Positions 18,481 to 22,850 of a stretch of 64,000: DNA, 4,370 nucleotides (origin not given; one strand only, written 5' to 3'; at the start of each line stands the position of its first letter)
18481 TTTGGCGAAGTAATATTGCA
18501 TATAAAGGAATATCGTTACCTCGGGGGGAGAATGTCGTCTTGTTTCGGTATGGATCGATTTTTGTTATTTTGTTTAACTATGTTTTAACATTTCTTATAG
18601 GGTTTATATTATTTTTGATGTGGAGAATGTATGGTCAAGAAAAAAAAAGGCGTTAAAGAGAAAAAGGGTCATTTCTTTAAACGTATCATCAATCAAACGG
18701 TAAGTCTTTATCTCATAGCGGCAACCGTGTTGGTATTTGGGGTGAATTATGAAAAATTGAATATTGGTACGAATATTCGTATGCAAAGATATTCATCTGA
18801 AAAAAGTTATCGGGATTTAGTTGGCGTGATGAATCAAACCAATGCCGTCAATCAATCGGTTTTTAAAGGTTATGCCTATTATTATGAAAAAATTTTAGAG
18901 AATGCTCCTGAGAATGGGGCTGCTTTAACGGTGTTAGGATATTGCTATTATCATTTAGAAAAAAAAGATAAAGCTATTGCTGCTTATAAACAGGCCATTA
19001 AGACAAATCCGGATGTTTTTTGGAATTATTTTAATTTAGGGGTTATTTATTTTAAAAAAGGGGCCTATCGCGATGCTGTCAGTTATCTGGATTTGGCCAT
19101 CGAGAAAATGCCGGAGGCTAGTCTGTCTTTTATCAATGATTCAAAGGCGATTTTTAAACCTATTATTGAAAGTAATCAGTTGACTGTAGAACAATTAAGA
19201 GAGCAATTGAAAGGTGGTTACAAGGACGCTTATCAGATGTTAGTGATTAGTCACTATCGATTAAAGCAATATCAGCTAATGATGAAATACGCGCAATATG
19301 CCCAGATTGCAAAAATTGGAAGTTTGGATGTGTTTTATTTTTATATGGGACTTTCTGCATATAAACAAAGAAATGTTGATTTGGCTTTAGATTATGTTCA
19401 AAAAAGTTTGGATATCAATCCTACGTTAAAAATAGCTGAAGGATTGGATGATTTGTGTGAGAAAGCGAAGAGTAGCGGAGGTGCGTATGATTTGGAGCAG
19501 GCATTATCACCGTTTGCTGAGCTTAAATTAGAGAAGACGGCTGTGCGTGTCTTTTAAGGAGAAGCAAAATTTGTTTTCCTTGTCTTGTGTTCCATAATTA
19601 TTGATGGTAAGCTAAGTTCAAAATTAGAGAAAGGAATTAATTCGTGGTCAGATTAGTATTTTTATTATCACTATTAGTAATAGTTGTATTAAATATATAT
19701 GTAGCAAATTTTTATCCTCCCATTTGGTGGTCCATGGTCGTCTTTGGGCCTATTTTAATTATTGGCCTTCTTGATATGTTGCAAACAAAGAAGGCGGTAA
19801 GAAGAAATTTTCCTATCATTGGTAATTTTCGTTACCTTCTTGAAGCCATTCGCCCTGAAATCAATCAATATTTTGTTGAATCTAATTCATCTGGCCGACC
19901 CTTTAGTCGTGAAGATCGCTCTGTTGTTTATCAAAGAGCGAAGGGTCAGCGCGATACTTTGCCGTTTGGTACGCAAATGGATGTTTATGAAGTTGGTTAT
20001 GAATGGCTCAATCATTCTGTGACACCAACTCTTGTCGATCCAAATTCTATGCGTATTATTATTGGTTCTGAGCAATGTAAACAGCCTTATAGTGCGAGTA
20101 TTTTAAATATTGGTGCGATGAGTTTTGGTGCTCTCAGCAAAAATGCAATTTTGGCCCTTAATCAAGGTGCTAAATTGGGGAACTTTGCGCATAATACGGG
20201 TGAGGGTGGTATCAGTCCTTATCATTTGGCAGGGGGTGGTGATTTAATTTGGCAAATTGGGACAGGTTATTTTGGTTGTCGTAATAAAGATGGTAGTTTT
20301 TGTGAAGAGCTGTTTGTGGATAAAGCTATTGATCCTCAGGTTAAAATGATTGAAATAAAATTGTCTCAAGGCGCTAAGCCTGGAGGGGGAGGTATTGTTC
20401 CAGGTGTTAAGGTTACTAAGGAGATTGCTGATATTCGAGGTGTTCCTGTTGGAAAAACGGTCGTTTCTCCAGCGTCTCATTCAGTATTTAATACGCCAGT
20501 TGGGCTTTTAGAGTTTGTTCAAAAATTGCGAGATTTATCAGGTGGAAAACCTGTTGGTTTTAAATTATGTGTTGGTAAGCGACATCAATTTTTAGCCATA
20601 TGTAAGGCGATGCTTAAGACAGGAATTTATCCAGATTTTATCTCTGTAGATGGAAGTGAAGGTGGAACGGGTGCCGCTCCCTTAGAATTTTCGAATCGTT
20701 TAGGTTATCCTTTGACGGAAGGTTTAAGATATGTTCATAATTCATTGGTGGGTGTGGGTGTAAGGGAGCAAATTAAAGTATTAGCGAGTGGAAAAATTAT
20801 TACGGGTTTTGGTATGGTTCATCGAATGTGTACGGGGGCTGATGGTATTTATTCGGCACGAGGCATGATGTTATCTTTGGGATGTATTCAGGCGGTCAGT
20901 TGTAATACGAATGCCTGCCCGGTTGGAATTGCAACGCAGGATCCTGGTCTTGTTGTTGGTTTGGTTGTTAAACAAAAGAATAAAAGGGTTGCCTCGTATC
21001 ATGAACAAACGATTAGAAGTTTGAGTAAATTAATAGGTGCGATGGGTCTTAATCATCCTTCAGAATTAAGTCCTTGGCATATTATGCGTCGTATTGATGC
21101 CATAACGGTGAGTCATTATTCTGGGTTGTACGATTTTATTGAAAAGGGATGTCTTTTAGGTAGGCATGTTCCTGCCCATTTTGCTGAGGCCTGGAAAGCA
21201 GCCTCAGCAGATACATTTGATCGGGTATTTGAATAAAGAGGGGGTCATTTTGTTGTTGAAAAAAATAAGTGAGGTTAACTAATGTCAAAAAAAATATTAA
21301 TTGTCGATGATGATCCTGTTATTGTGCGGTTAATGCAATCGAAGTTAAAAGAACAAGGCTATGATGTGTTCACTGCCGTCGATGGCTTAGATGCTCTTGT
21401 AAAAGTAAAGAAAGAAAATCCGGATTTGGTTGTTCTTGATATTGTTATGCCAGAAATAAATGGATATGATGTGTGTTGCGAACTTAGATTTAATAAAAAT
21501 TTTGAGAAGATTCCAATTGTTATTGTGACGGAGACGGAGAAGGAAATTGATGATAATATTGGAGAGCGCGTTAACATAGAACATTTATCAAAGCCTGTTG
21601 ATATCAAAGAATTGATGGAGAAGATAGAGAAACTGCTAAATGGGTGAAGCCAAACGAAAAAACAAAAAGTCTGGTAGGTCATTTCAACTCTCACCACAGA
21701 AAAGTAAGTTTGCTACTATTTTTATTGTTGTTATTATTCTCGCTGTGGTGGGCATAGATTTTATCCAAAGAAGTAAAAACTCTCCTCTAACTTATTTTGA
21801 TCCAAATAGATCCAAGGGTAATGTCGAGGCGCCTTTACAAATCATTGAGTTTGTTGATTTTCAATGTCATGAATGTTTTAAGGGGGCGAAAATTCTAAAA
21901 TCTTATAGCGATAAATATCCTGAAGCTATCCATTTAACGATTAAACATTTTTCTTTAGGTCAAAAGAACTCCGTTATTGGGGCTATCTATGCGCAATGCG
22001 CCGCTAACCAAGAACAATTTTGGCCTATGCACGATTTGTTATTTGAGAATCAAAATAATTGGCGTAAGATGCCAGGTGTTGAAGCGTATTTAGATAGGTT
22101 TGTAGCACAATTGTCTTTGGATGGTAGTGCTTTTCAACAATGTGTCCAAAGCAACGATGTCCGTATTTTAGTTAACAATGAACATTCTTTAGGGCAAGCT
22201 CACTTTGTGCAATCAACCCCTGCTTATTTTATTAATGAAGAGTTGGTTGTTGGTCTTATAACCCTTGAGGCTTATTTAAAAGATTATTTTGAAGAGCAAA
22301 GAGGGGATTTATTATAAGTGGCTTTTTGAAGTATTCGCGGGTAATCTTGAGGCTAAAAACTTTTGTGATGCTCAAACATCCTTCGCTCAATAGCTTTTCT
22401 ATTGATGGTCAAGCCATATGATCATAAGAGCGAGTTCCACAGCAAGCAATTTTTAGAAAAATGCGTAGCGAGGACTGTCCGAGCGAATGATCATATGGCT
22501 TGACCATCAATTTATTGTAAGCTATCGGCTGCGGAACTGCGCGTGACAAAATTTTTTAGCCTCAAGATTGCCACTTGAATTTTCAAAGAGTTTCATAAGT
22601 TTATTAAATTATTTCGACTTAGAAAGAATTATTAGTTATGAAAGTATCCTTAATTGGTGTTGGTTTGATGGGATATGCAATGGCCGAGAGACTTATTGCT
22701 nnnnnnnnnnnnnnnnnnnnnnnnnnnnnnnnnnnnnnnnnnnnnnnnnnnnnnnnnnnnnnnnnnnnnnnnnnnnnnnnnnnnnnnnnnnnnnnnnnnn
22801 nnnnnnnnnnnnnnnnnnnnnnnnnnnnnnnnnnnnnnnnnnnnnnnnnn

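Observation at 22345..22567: ~220-bp imperfect palindrome in the dsbA-like / oxidoreductase spacer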

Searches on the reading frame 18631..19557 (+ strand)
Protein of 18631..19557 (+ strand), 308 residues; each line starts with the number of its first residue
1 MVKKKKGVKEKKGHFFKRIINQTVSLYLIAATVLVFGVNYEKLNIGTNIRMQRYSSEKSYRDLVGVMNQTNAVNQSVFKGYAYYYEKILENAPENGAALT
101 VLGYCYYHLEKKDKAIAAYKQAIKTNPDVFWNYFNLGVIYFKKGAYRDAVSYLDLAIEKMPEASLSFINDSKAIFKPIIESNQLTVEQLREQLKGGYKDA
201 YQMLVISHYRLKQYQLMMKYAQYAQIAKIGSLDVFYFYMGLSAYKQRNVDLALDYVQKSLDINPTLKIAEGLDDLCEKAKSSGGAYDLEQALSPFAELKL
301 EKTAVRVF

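Call 30: search_protein_families(library=ncbifam, proteins=[window:18631-19557:+], max_evalue=0.00001)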
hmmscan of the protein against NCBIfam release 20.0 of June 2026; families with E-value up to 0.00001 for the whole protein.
window:18631-19557:+ (308 aa): 8 families
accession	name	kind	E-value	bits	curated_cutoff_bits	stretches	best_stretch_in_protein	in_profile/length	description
NF040959.1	MamA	equivalog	2.7e-12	46.6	200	1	55-163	35-138/204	magnetosome protein MamA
TIGR02917.1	PEP_TPR_lipo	equivalog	4.5e-11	41.4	312.2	1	73-266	170-328/899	XrtA/PEP-CTERM system TPR-repeat protein PrsT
NF047558.1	TPR_END_plus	domain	3.9e-10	39.5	32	0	133-162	2-31/56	TPR end-of-group domain-containing protein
NF033762.1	social_mot_Tgl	equivalog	2.4e-09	36.9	225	1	83-168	121-208/252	social motility TPR repeat lipoprotein Tgl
TIGR02521.1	type_IV_pilW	equivalog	5.7e-08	32.6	154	1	86-159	55-128/234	type IV pilus biogenesis/stability protein PilW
NF052312.1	T9SS_PorW_SprE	equivalog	7.7e-08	31.4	250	1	86-180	280-380/716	type IX secretion system periplasmic lipoprotein PorW/SprE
NF052230.1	T9SS_PorE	exception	1.9e-06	26.4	600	1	82-166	42-127/648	PorE family type IX secretion system protein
NF002725.1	PRK02603.1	equivalog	3.5e-06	27.1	143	0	82-147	56-123/173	photosystem I assembly protein Ycf3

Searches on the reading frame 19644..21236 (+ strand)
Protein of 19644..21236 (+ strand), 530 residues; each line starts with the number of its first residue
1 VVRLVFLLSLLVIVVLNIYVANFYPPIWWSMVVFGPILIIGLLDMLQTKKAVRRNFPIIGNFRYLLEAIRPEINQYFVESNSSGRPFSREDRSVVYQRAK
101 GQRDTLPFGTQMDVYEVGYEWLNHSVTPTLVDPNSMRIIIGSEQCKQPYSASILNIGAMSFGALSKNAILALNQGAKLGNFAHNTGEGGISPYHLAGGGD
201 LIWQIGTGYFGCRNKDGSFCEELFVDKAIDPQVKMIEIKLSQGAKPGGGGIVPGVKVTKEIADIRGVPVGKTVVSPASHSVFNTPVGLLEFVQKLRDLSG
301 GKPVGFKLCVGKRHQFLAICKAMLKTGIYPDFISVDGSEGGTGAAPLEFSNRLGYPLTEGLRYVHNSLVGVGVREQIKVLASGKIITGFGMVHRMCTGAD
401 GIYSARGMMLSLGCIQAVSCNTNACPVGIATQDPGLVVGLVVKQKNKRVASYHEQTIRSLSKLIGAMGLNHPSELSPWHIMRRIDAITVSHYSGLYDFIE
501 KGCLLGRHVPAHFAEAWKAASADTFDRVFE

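Call 30: search_protein_families(library=ncbifam, proteins=[window:19644-21236:+], max_evalue=0.00001)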
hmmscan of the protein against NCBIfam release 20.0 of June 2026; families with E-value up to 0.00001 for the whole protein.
window:19644-21236:+ (530 aa): 1 family
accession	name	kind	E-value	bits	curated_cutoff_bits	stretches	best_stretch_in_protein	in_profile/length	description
NF008730.0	PRK11750.1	equivalog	7.1e-35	119.7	1047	1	157-475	864-1165/1490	glutamate synthase large subunit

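Call 51: find_encoding_contigs(protein=window:19644-21236:+, flank=10000, max_places=3)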
Protein window:19644-21236:+ (530 aa): no gene with exactly this product is on record in the collection.

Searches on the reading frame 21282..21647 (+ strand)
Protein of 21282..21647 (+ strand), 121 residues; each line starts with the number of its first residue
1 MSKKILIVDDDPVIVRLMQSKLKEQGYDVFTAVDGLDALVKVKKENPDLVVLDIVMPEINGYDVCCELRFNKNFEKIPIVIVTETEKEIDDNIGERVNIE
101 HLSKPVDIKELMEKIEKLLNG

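Call 30: search_protein_families(library=ncbifam, proteins=[window:21282-21647:+], max_evalue=0.00001)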
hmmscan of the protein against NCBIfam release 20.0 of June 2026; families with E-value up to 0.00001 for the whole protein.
window:21282-21647:+ (121 aa): 86 families (the best 25 are shown)
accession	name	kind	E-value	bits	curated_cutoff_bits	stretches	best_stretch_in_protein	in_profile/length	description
NF007135.0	PRK09581.1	equivalog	3.3e-26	92.1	474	1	1-118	1-119/457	PleD family two-component system response regulator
NF045944.1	ResRegRpaBCyano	equivalog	6.7e-26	91.1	330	1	6-119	1-112/229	response regulator transcription factor RpaB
NF045717.1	DVU0259_DivK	exception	2.3e-23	82.6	160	1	1-119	1-116/117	DVU0259 family response regulator domain-containing protein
NF040534.1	resp_reg_YycF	equivalog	1.3e-22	80.2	340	1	3-116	1-112/231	response regulator YycF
TIGR02154.1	PhoB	equivalog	6.2e-21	74.7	296.2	1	1-119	1-120/226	phosphate regulon transcriptional regulator PhoB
NF041733.1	resp_reg_CseB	equivalog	2.1e-19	69.8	350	1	4-119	2-115/228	two-component system response regulator CseB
NF007005.1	PRK09468.1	equivalog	3.2e-19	69.3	331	1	2-119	3-119/237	osmolarity response regulator transcription factor OmpR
NF007969.0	PRK10693.1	equivalog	2.3e-18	66.3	329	1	2-115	7-120/337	two-component system response regulator RssB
NF053854.1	RespRegPhoBBctds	equivalog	3e-18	66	270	1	5-119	1-115/225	two-component system response regulator PhoB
NF008296.0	PRK11083.1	equivalog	3.1e-18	66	273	1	2-119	3-118/228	two-component system response regulator CreB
NF040689.1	MtrAB_MtrA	equivalog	1e-17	64.3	300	1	5-116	1-110/219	MtrAB system response regulator MtrA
NF008099.0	PRK10841.1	equivalog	1.8e-17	62.4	920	1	4-114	826-935/949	two-component system sensor histidine kinase RcsC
NF033117.2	vanR_ACDEGLN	exception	3.9e-17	62.6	350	1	5-116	1-110/226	VanR-ABDEGLN family response regulator transcription factor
NF007982.1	PRK10710.1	equivalog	4e-17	62.6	380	1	3-119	8-122/235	envelope stress response regulator BaeR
NF008034.0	PRK10766.1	equivalog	4.1e-17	62.4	275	1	1-119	1-117/231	two-component system response regulator TorR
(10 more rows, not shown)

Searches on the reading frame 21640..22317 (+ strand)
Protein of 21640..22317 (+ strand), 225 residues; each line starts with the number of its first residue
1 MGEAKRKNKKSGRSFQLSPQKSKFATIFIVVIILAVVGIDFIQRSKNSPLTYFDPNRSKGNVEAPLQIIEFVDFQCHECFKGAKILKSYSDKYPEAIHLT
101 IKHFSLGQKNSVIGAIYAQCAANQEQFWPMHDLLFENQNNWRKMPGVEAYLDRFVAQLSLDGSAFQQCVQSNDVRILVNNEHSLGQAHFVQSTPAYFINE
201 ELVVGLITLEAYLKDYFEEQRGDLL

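Call 11: find_encoding_contigs(protein=window:21640-22317:+, flank=3000, max_places=10)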
Protein window:21640-22317:+ (225 aa): 1 contig read that carries it; 1 place shown.
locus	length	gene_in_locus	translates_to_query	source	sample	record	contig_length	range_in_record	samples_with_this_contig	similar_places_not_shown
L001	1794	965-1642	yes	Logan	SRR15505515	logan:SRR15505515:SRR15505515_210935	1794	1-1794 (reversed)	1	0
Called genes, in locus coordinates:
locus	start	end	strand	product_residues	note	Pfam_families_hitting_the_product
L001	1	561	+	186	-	?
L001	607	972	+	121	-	PF00072:Response_reg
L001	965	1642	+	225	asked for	PF13462:Thioredoxin_4, PF01323:DSBA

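Call 22: find_homologous_proteins(query=window:21640-22314:+)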
Query window:21640-22314:+ (225 aa): 6 proteins with E <= 0.001 among 219 candidates.
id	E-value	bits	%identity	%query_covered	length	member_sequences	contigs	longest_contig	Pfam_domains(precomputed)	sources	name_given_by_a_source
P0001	1.5e-147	507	100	100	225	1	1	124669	PF01323.27,PF13462.13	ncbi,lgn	-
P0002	2.1e-56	209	43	98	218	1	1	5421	PF01323.27,PF13462.13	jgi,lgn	-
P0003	2.3e-38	150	37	100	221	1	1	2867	PF01323.27,PF13462.13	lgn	-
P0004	4.6e-15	74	32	76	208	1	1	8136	PF01323.27,PF13462.13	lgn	-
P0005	1.2e-14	73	32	72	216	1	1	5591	PF01323.27,PF13462.13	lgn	-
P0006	1.3e-12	66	26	64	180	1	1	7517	PF01323.27,PF13462.13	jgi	jgi:protein-disulfide isomerase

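Call 23: find_encoding_contigs(protein=P0002, flank=5000, max_places=4)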
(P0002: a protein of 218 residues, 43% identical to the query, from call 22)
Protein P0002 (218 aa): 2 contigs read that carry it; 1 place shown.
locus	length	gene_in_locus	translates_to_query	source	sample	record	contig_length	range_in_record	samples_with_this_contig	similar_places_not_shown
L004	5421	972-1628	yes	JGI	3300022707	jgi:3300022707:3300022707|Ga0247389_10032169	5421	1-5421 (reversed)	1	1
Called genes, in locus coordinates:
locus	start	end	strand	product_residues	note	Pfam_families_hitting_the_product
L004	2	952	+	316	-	PF07992:Pyr_redox_2, PF13738:Pyr_redox_3 (weak), PF00070:Pyr_redox, PF02852:Pyr_redox_dim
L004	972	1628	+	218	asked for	PF13462:Thioredoxin_4, PF01323:DSBA (weak)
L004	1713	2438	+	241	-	PF00005:ABC_tran, PF13304:AAA_21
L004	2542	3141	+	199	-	PF12679:ABC2_membrane_2, PF13346:ABC2_membrane_5, PF12698:ABC2_membrane_3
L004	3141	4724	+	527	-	PF23357:DUF7088, PF09822:ABC_transp_aux, PF23355:IFT52_GIFT (faint)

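Call 24: find_encoding_contigs(protein=P0003, flank=5000, max_places=4)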
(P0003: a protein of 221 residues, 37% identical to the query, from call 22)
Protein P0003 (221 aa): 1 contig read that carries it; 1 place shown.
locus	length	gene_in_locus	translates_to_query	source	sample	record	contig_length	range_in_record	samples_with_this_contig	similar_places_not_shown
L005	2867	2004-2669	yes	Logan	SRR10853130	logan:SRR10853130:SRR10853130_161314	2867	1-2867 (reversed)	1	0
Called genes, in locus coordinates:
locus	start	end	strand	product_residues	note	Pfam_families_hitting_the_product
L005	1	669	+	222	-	?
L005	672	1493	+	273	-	PF01738:DLH (faint), PF02129:Peptidase_S15 (faint), PF00561:Abhydrolase_1, PF12146:Hydrolase_4, PF03959:FSH1, PF12697:Abhydrolase_6, PF12146:Hydrolase_4 (weak)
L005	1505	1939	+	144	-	PF00072:Response_reg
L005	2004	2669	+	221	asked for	PF13462:Thioredoxin_4, PF01323:DSBA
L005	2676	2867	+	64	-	?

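Call 30: search_protein_families(library=ncbifam, proteins=[window:21640-22317:+], max_evalue=0.00001)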
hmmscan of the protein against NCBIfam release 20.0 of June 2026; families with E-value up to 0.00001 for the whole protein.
window:21640-22317:+ (225 aa): 2 families
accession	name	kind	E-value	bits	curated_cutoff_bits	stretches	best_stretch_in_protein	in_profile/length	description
NF041057.1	Rcas_1661_fam_Se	equivalog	4.1e-21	75.7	190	1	59-212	84-240/247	Rcas_1661 family thioredoxin-like (seleno)lipoprotein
NF047695.1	ThlDiSintDsbAHaem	equivalog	2.6e-06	27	290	1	66-206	40-181/206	thiol:disulfide interchange protein DsbA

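Call 42: find_related_loci(query=A1, collection=genome_contigs, flank=4000)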
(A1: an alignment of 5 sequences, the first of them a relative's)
Query A1 (225 aa) in genome_contigs; peptide patterns used: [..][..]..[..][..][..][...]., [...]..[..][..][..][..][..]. (x = any residue, [..] = any of these).
599 stretches matched a pattern (row limit reached: there are more); 502 encode a relative of the query (tblastn E <= 1e-3); the best 80 are kept; 80 distinct loci.
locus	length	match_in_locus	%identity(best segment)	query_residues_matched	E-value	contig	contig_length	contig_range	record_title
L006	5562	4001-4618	42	21-225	2e-55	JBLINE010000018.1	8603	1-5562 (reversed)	MAG: Lysobacterales bacterium isolate 3300053785_249 Ga0535658_0025191, whole genome shotgun sequence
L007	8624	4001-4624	32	7-217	3e-36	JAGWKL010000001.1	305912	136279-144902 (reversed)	MAG: Candidatus Omnitrophota bacterium isolate REEB160 contig-150_6, whole genome shotgun sequence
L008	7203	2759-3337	30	15-205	1e-31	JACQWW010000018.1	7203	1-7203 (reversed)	MAG: Elusimicrobia bacterium isolate NC_groundwater_1499_Pr4_B-0.1um_52_3 SR1-18-B1_scaffold_99179, whole genome shotgun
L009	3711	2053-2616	36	26-210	3e-30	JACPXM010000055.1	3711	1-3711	MAG: Candidatus Omnitrophota bacterium isolate NC_groundwater_837_Pr1_B-0.1um_48_14 Montesol18_Bp1_scaffold_1789504, who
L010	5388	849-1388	34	31-209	8e-29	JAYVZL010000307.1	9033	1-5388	MAG: Elusimicrobiota bacterium isolate GL90_UP_concoct_198 GL90_UP_concoct_198_306, whole genome shotgun sequence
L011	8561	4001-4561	35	29-215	3e-28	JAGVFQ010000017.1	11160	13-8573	MAG: Patescibacteria group bacterium isolate DeMMO2_29 c_000000051721, whole genome shotgun sequence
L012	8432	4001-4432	36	58-205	6e-27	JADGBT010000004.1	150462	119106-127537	MAG: Magnetococcales bacterium isolate nW5bin1 nW5_bin1_NODE_4_length_150462_cov_32.705670, whole genome shotgun sequenc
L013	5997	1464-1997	34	44-219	5e-26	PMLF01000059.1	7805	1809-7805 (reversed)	MAG: Elusimicrobia bacterium isolate fen_1173 73.20120600_E1D.151_contig_96543, whole genome shotgun sequence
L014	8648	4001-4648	27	3-212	1e-25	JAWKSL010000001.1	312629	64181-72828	MAG: Candidatus Paceibacterota bacterium isolate ABC2.124 ABC2.124.fa-1, whole genome shotgun sequence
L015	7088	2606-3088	35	58-215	2e-25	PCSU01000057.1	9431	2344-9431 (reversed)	MAG: candidate division WWE3 bacterium CG22_combo_CG10-13_8_21_14_all_39_12 CG22_scaffold_4958_c, whole genome shotgun s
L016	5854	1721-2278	30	24-205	2e-25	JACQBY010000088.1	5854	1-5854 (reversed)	MAG: Nitrospirae bacterium isolate NC_groundwater_954_Pr1_S-0.2um_48_36 Montesol18-Sp2_coassembly_scaffold_391551, whole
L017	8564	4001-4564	33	20-205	3e-25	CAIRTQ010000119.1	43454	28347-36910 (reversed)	MAG: uncultured Elusimicrobia bacterium isolate MJ-2014_bin-0981 genome assembly, contig: bin-0981:119/158, whole genome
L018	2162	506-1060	30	30-211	2e-25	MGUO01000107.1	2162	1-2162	MAG: Elusimicrobia bacterium RIFCSPHIGHO2_02_FULL_57_9 rifcsphigho2_02_scaffold_220576, whole genome shotgun sequence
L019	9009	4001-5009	31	9-205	4e-25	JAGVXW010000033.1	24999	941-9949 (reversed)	Candidatus Woesearchaeota archaeon isolate RIFCSPLOWO2_01_FULL_53_31 rifcsplowo2_01_scaffold_8062, whole genome shotgun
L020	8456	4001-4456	33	57-203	5e-25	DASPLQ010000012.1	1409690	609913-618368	MAG TPA_asm: Vitreimonas sp. isolate SMAG_U12069 k141_91001, whole genome shotgun sequence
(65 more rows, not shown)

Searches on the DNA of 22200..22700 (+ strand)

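Call 29: search_rna_families(source=window, start=22200, end=22700, threshold=evalue, max_evalue=10)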
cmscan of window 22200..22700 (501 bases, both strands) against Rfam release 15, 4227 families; matches with E-value up to 10: 4.
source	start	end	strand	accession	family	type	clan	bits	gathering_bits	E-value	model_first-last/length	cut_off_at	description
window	22592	22624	-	RF02443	SpR08_sRNA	Gene; sRNA;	-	19.5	80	0.91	30-62/73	no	Streptococcus sRNA SpR08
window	22542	22574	-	RF01357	CRISPR-DR31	Gene; CRISPR;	-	18.6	35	0.26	1-37/37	no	CRISPR RNA direct repeat element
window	22333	22365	+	RF02358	hsp17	Cis-reg; thermoregulator;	-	16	45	4.6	1-49/49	no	Hsp17 thermometer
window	22445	22517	-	RF02419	Spd-sr37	Gene; sRNA;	-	15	45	6.9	1-67/67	no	Streptococcus sRNA Spd-sr37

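Call 40: search_dna_similar(query=window:22300-22612:+, collection=plasmids, mode=distant, max_evalue=0.01, max_rows=10)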
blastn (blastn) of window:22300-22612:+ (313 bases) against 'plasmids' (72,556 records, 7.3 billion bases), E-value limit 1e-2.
No match.

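Call 41: search_dna_similar(query=window:22300-22612:+, collection=phages, mode=distant, max_evalue=0.01, max_rows=10)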
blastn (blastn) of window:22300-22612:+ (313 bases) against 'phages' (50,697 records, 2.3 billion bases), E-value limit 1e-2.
No match.

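Call 65: search_dna_similar(query=window:22300-22612:+, collection=ecoli_genomes, mode=distant, max_evalue=0.01, max_rows=5)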
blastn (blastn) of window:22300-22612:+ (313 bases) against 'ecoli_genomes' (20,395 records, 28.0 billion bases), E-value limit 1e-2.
No match.

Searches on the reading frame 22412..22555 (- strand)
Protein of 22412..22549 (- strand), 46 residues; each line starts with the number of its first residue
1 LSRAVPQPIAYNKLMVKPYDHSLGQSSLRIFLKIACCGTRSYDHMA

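Call 35: list_cluster_members(proteins=[window:22412-22549:-, window:22412-22507:-, window:22405-22500:+, window:22259-22390:-, window:22568-22723:+])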
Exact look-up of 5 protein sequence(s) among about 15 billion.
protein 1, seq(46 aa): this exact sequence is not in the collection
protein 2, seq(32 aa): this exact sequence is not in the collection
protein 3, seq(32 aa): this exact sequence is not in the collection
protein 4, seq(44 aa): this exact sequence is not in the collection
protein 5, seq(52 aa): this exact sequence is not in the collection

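Call 63: find_homologous_proteins(query=A2, max_evalue=10)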
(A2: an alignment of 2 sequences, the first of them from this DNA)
Query A2 (2 sequences): no candidate shares three 5-residue words with the query. No homologue found.
